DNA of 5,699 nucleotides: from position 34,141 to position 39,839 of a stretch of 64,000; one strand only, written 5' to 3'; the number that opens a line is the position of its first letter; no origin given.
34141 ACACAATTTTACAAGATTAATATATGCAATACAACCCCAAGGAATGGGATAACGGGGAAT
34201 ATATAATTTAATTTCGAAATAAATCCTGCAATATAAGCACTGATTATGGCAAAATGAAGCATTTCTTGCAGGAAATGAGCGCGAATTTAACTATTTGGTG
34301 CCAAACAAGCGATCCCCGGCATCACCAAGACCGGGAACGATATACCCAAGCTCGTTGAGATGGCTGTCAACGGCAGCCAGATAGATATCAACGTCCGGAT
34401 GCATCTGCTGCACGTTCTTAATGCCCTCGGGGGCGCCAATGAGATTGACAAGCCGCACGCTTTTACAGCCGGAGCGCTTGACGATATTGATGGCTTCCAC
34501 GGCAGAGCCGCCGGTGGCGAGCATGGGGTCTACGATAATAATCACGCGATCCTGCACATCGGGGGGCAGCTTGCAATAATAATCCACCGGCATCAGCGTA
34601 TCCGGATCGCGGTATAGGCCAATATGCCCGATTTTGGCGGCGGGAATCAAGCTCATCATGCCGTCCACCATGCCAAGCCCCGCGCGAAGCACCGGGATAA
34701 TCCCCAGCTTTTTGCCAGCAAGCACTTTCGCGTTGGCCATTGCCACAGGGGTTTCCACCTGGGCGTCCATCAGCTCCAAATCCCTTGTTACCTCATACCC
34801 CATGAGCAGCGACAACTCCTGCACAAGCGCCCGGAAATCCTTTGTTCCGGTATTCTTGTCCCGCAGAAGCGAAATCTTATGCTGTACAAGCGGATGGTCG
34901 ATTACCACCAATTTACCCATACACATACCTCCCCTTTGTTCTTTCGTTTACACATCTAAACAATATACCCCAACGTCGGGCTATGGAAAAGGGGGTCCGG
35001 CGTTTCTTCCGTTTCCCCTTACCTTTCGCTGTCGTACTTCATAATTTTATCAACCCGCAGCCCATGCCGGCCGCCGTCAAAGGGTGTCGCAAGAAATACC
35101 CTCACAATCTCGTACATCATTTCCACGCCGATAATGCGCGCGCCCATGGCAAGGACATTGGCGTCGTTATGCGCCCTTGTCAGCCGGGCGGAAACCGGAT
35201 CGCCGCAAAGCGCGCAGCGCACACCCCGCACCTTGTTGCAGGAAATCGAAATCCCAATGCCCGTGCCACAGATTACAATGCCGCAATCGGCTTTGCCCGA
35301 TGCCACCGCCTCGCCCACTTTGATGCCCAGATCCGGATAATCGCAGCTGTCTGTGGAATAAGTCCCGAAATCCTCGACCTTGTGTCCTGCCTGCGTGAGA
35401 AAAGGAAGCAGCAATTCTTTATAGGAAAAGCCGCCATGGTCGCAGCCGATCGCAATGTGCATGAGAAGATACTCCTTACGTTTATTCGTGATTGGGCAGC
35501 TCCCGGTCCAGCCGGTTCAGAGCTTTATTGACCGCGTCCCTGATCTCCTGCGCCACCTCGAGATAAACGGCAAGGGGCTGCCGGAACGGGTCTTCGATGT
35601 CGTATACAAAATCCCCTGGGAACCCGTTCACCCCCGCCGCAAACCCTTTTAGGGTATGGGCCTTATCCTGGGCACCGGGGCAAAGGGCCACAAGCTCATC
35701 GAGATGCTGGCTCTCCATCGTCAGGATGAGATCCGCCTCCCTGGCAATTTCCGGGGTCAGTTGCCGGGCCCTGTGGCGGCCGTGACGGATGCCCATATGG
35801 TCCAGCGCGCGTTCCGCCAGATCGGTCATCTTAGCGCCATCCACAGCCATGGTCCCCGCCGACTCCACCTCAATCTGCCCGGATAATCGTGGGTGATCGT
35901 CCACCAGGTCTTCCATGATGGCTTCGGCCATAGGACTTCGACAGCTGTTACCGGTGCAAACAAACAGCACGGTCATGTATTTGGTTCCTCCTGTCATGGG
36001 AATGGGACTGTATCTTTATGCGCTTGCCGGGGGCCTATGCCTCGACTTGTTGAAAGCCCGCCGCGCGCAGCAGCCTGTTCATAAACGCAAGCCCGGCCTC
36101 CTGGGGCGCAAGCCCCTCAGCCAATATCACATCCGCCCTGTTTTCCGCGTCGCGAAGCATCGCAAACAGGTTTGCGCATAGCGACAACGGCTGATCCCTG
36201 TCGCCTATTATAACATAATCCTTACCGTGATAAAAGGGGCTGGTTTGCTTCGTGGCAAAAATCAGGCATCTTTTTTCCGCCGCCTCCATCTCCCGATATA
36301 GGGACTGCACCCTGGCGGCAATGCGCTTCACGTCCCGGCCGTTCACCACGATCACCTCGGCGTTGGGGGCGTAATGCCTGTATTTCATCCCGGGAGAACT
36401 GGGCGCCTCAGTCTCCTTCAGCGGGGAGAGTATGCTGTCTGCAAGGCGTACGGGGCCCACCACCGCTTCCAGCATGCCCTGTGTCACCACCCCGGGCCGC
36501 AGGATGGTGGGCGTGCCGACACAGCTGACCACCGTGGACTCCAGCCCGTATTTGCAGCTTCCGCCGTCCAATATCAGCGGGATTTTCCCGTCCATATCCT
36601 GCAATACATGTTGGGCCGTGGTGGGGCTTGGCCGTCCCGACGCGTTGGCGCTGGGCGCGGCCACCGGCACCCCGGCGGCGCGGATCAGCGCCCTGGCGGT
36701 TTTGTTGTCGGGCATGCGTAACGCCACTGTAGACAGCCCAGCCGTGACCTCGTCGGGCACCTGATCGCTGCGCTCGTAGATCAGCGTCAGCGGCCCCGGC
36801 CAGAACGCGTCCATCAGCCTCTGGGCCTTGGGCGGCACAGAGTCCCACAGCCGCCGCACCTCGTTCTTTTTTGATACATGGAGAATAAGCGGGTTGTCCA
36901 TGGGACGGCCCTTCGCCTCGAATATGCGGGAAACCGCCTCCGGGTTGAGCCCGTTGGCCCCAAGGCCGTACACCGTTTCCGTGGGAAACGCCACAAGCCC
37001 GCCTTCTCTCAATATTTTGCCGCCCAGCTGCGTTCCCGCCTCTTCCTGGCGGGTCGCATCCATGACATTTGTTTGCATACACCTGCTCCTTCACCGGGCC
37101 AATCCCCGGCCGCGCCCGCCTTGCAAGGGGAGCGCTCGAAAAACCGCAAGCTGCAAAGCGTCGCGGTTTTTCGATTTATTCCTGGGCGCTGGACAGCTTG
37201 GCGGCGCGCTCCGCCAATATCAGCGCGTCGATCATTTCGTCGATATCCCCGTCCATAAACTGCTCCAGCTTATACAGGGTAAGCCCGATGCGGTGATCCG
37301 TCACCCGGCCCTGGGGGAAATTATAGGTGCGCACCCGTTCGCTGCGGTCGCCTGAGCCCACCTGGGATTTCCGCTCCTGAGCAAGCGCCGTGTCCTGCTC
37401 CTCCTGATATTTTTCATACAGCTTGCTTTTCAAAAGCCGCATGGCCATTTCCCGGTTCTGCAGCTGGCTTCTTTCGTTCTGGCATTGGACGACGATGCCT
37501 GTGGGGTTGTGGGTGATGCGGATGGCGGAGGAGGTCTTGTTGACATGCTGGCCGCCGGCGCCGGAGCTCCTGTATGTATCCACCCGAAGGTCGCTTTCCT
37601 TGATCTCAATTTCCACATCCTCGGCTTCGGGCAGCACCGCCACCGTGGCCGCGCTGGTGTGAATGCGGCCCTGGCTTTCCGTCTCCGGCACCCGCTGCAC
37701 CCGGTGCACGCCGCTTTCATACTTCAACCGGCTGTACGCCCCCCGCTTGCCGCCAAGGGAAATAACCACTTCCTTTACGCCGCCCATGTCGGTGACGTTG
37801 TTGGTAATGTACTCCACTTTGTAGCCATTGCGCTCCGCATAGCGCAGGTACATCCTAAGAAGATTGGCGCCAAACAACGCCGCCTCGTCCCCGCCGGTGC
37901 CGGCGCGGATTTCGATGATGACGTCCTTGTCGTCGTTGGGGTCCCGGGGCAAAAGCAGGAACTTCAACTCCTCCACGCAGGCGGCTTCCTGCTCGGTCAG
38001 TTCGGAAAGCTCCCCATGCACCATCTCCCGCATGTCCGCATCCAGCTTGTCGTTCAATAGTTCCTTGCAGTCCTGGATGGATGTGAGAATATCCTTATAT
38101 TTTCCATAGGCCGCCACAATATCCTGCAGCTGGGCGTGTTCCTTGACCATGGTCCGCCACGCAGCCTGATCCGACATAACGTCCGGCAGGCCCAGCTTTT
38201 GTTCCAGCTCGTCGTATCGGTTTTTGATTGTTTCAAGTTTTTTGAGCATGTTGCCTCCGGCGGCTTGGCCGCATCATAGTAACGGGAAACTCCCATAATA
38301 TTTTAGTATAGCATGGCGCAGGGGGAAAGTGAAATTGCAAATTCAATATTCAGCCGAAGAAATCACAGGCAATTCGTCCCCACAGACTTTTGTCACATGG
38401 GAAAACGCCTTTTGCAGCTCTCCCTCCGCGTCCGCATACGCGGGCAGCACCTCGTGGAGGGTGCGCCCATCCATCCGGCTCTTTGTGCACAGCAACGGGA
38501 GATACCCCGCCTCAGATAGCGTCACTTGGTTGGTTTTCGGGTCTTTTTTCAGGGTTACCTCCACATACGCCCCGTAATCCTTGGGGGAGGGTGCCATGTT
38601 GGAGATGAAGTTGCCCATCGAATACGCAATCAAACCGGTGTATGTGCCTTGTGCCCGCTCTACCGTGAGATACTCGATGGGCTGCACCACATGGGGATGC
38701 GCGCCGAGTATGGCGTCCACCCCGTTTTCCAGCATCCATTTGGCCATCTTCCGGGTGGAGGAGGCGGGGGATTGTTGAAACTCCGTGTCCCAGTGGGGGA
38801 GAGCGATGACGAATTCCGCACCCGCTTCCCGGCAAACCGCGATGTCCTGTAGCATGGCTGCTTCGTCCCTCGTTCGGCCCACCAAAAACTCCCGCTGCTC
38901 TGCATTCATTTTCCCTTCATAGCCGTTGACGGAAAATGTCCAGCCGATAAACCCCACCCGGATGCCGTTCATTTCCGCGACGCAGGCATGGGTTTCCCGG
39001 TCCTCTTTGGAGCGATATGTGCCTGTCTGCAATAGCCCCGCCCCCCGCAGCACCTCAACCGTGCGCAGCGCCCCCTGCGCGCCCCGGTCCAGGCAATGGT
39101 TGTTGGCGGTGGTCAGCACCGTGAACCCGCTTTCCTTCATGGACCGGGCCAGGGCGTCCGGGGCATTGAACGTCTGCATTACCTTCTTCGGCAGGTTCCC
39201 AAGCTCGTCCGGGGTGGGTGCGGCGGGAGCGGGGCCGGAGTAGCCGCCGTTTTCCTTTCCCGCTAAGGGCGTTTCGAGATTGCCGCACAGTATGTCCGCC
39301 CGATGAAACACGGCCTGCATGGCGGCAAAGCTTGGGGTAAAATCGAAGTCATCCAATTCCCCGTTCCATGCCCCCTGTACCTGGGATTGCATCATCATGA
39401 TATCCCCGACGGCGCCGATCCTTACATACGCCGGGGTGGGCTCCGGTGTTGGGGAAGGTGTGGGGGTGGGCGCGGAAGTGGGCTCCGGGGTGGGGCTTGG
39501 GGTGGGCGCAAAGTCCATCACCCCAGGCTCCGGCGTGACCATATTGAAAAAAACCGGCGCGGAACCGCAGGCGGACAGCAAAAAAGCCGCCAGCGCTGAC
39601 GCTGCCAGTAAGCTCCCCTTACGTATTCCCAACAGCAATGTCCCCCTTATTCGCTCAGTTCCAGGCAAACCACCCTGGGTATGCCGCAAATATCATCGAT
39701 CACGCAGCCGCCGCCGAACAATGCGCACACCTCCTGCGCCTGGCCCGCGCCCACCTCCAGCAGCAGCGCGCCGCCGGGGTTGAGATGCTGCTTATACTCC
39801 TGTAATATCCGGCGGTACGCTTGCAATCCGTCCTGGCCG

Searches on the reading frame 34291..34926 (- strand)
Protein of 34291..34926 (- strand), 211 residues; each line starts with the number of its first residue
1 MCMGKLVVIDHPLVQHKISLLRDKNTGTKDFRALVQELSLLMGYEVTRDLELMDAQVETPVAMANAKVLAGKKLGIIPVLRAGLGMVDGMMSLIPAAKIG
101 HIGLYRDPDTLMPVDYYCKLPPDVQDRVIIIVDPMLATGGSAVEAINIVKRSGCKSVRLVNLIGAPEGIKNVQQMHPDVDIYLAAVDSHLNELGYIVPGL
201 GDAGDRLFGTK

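Call 12: search_protein_families(library=ncbifam, proteins=[window:34291-34926:-])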
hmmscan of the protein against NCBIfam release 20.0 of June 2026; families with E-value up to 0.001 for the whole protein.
window:34291-34926:- (211 aa): 11 families
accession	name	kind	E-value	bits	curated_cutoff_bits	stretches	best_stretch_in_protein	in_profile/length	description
NF001097.0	PRK00129.1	equivalog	8.4e-88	293.5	114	1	5-211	3-209/209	uracil phosphoribosyltransferase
TIGR01091.1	upp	equivalog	9.8e-86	286.7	208.35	1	6-211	2-207/207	uracil phosphoribosyltransferase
NF002095.0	PRK00934.1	equivalog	2.3e-07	30.3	296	1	123-160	202-239/287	ribose-phosphate diphosphokinase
TIGR01251.1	ribP_PPkin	subfamily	2.7e-06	26.5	113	1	122-158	206-242/309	ribose-phosphate diphosphokinase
NF005299.0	PRK06827.1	subfamily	0.00013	20.8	327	1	122-175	261-315/383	phosphoribosylpyrophosphate synthetase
NF002320.0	PRK01259.1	subfamily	0.00025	20.5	297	1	123-159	211-247/316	ribose-phosphate diphosphokinase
TIGR01090.1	apt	equivalog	0.0003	20.9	185.85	1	128-176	111-158/169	adenine phosphoribosyltransferase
NF002634.0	PRK02304.1-3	equivalog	0.00055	19.7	170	1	126-173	119-167/182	adenine phosphoribosyltransferase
NF009211.0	PRK12560.1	equivalog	0.00083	19.2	188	0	125-163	114-151/187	adenine phosphoribosyltransferase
NF002620.0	PRK02277.1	subfamily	0.00089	19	115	0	123-173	138-187/201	orotate phosphoribosyltransferase-like protein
TIGR01367.1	pyrE_Therm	equivalog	0.00097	18.8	150.25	0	129-166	108-145/187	orotate phosphoribosyltransferase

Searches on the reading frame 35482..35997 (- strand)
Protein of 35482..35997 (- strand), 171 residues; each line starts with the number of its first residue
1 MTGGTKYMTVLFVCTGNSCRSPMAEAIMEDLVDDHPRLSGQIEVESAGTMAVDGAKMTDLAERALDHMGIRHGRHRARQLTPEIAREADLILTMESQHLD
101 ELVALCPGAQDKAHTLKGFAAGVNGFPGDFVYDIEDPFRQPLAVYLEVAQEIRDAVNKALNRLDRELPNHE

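Call 12: search_protein_families(library=ncbifam, proteins=[window:35482-35997:-])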
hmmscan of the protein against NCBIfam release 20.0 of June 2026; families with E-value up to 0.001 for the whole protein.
window:35482-35997:- (171 aa): 5 families
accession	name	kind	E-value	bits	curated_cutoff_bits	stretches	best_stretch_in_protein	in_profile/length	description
NF008486.0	PRK11391.1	equivalog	4.3e-16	59.7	247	1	6-115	5-107/148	phosphotyrosine-protein phosphatase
NF007520.0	PRK10126.1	equivalog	1e-15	58.5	243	1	9-114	4-102/147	low molecular weight protein-tyrosine-phosphatase Wzb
NF010053.0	PRK13530.1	subfamily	4.9e-11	43.1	215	1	8-115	4-101/133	arsenate reductase (thioredoxin)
TIGR02691.1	arsC_pI258_fam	equivalog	7.1e-10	39.2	174.3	1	10-114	1-96/129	arsenate reductase (thioredoxin)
TIGR02689.1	ars_reduc_gluta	equivalog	7.1e-06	26.2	157.6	1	10-156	3-122/126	arsenate reductase, glutathione/glutaredoxin type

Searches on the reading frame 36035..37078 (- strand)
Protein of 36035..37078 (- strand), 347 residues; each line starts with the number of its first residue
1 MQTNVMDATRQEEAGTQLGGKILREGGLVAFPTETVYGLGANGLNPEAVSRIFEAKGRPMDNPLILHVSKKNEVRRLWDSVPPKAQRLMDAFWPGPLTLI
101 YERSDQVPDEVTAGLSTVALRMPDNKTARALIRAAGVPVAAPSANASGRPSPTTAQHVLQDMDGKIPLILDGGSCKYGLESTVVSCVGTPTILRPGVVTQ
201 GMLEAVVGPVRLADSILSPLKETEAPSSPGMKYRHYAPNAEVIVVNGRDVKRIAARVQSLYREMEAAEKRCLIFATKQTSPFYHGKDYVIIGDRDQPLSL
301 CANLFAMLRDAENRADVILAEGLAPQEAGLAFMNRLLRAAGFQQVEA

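Call 12: search_protein_families(library=ncbifam, proteins=[window:36035-37078:-])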
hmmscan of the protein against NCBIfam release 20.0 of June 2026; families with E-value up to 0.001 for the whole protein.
window:36035-37078:- (347 aa): 2 families
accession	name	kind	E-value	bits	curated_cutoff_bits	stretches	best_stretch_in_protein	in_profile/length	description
TIGR00057.1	TIGR00057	equivalog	2.5e-60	203.1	123.2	1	20-205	15-199/202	L-threonylcarbamoyladenylate synthase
NF007919.1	PRK10634.1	equivalog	3e-23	82.2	175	1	22-168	4-152/176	L-threonylcarbamoyladenylate synthase type 1 TsaC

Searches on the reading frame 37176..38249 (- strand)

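Call 12: search_protein_families(library=ncbifam, proteins=[window:37176-38249:-])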
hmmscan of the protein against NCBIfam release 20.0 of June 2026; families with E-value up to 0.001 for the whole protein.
window:37176-38249:- (357 aa): 5 families
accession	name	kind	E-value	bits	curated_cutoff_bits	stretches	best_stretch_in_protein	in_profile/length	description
NF001859.2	PRK00591.1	equivalog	1.5e-158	527.4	400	1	5-352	1-347/347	peptide chain release factor 1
TIGR00019.1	prfA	equivalog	3.8e-157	522.8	423.25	1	1-355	6-358/361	peptide chain release factor 1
TIGR00020.2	prfB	exception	3.5e-93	312.4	370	1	5-344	17-352/353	peptide chain release factor 2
TIGR03072.1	release_prfH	equivalog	1.3e-32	113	166.65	1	111-310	2-196/200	peptide chain release factor H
NF006718.0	PRK09256.1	equivalog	2.1e-13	50.1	100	1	213-248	9-44/140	alternative ribosome rescue aminoacyl-tRNA hydrolase ArfB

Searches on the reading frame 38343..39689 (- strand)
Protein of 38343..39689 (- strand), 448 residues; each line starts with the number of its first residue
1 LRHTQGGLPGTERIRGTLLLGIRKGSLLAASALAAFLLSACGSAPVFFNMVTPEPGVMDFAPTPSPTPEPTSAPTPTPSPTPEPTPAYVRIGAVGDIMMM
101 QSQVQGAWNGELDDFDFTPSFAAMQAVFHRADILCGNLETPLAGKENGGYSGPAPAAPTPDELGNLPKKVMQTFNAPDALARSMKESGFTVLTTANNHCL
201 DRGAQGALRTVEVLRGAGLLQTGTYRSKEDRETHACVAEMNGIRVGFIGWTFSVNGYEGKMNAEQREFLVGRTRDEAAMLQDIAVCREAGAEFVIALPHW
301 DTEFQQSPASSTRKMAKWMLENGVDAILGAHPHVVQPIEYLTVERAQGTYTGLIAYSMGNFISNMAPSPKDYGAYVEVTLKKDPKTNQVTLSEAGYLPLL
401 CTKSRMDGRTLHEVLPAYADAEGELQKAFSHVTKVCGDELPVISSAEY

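Call 12: search_protein_families(library=ncbifam, proteins=[window:38343-39689:-])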
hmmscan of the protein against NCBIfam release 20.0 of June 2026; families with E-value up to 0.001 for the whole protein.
window:38343-39689:- (448 aa): 3 families
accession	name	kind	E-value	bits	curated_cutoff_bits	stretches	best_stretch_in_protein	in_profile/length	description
NF038314.1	epimerase_MslH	equivalog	7.6e-12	44.3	700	1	182-220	72-110/439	lasso peptide C-terminal Trp epimerase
NF037973.1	metallo_SslE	exception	1.6e-07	29.1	3000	1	17-120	19-120/1519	lipoprotein metalloprotease SslE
NF008084.0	PRK10819.1-5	equivalog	0.00079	19.4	315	0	27-87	30-84/249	TonB system transport protein TonB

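Call 45: search_protein_families(library=pfam, proteins=[window:38343-39689:-], max_evalue=0.001)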
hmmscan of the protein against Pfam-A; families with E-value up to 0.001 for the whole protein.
window:38343-39689:- (448 aa): 1 family
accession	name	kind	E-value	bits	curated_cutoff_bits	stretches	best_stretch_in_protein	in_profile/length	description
PF09587.15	PGA_cap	-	4e-61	207.2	27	1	91-364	2-254/255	Bacterial capsule synthesis protein PGA_cap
